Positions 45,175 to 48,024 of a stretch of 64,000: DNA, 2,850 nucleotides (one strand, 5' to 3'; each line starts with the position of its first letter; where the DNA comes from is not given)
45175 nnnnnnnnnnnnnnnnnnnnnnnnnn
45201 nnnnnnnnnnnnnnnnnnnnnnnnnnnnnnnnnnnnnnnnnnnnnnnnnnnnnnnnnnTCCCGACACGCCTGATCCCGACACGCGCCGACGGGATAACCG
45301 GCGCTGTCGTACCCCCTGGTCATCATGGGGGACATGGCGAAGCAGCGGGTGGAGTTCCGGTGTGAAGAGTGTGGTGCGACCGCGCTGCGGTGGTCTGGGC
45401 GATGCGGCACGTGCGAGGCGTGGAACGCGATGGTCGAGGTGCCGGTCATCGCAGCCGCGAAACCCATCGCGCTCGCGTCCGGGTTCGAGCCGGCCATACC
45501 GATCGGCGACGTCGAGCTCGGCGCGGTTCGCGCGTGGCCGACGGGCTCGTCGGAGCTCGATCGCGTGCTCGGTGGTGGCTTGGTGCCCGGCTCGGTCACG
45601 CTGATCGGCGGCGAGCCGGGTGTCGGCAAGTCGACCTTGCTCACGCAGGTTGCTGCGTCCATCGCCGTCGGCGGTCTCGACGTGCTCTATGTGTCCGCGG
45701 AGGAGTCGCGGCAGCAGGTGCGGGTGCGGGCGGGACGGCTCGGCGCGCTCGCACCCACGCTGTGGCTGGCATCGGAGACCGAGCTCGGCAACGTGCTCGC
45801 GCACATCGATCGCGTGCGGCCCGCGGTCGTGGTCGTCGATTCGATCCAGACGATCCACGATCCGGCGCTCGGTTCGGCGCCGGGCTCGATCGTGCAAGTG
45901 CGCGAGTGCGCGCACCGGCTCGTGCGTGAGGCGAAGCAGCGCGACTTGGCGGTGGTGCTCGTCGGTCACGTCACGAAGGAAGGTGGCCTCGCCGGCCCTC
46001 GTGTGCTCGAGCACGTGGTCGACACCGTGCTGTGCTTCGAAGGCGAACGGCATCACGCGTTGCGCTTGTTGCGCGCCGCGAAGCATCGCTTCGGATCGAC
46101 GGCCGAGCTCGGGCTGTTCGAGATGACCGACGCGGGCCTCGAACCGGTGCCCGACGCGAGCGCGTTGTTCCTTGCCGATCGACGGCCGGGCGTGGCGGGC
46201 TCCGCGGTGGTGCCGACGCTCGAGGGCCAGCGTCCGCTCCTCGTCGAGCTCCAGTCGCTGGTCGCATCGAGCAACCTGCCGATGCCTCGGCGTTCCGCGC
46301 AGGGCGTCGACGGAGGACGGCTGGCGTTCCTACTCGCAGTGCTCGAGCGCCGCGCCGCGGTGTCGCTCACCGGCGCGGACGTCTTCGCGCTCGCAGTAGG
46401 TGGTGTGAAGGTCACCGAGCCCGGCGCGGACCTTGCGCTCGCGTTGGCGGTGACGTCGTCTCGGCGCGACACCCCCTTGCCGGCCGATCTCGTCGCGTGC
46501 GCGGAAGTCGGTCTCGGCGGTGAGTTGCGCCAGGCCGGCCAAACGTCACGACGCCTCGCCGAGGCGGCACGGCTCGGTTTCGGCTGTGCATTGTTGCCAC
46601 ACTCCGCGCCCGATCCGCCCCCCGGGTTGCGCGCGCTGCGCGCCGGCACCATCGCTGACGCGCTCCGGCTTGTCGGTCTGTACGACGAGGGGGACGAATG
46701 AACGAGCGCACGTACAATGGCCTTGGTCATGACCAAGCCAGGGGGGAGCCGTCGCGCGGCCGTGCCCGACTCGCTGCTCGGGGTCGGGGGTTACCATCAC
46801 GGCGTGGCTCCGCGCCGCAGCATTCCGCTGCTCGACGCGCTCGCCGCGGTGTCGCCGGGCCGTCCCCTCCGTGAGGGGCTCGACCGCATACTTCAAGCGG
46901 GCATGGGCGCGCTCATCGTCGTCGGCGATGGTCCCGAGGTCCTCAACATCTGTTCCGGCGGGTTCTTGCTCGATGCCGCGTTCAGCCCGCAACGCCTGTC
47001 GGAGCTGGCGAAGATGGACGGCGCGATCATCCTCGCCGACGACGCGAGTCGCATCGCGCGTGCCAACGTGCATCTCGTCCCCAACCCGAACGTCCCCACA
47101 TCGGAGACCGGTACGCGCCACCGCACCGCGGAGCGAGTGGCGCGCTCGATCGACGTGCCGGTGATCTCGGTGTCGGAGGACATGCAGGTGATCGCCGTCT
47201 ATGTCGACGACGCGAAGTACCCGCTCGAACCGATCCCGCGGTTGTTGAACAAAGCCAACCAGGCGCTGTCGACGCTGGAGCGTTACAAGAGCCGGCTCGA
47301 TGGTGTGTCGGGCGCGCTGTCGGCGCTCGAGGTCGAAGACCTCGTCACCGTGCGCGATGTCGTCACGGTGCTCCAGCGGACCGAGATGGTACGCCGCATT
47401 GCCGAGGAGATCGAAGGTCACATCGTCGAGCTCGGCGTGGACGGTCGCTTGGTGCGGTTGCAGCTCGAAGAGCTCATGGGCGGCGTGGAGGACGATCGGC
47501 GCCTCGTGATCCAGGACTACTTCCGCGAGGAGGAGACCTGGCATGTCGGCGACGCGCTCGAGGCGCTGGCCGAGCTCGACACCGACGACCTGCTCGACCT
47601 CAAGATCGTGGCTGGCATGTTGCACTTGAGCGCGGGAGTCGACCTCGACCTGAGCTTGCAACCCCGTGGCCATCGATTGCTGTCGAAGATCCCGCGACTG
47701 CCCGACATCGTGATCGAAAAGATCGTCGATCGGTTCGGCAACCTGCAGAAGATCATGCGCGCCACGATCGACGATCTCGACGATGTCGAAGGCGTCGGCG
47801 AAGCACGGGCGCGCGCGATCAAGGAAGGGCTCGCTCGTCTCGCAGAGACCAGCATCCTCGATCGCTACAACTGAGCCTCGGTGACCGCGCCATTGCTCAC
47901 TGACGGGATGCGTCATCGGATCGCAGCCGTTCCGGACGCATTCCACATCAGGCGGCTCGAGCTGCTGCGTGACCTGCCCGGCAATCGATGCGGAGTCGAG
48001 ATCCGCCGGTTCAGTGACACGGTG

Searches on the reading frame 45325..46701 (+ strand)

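Call 54: search_protein_families(library=pfam, proteins=[window:45325-46701:+], max_evalue=0.0001)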
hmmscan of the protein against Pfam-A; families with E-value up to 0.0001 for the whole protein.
window:45325-46701:+ (458 aa): 7 families
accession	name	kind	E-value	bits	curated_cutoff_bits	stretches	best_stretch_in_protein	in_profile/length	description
PF06745.19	ATPase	-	5.8e-17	62.3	26.6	1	72-141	2-72/231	KaiC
PF13481.12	AAA_25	-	3.3e-15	56.7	27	1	79-220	23-194/195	AAA domain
PF18073.7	Zn_ribbon_LapB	-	2.1e-09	37.3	25.7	1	11-38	1-28/28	Rubredoxin metal binding domain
PF03796.21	DnaB_C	-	2.6e-07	30.7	27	1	72-136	3-67/255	DnaB-like helicase C terminal domain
PF13401.12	AAA_22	-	3.8e-05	24.5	27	1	91-215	7-123/130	AAA domain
PF25199.1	nSTAND_NTPase5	-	5.9e-05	23.4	34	0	90-133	42-86/145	Novel STAND NTPase 5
PF00004.35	AAA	-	8.3e-05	23.5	21.2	0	93-180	2-72/131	ATPase family associated with various cellular activities (AAA)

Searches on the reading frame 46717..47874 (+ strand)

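Call 54: search_protein_families(library=pfam, proteins=[window:46717-47874:+], max_evalue=0.0001)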
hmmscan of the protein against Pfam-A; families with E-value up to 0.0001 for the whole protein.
window:46717-47874:+ (385 aa): 5 families
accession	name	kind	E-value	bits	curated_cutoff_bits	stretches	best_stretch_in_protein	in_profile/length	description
PF10635.14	DisA-linker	-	2.9e-49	167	25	1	170-306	1-137/142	DisA bacterial checkpoint controller linker region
PF02457.21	DAC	-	2.5e-26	92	27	1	53-165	2-117/119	DisA bacterial checkpoint controller nucleotide-binding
PF00633.29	HHH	-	1.2e-06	28.5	24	1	343-370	2-29/30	Helix-hairpin-helix motif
PF14520.12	HHH_5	-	4.4e-05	24.3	27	0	333-373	15-56/57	Helix-hairpin-helix domain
PF12826.13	HHH_2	-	8.4e-05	23.1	27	1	335-370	18-53/64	Helix-hairpin-helix motif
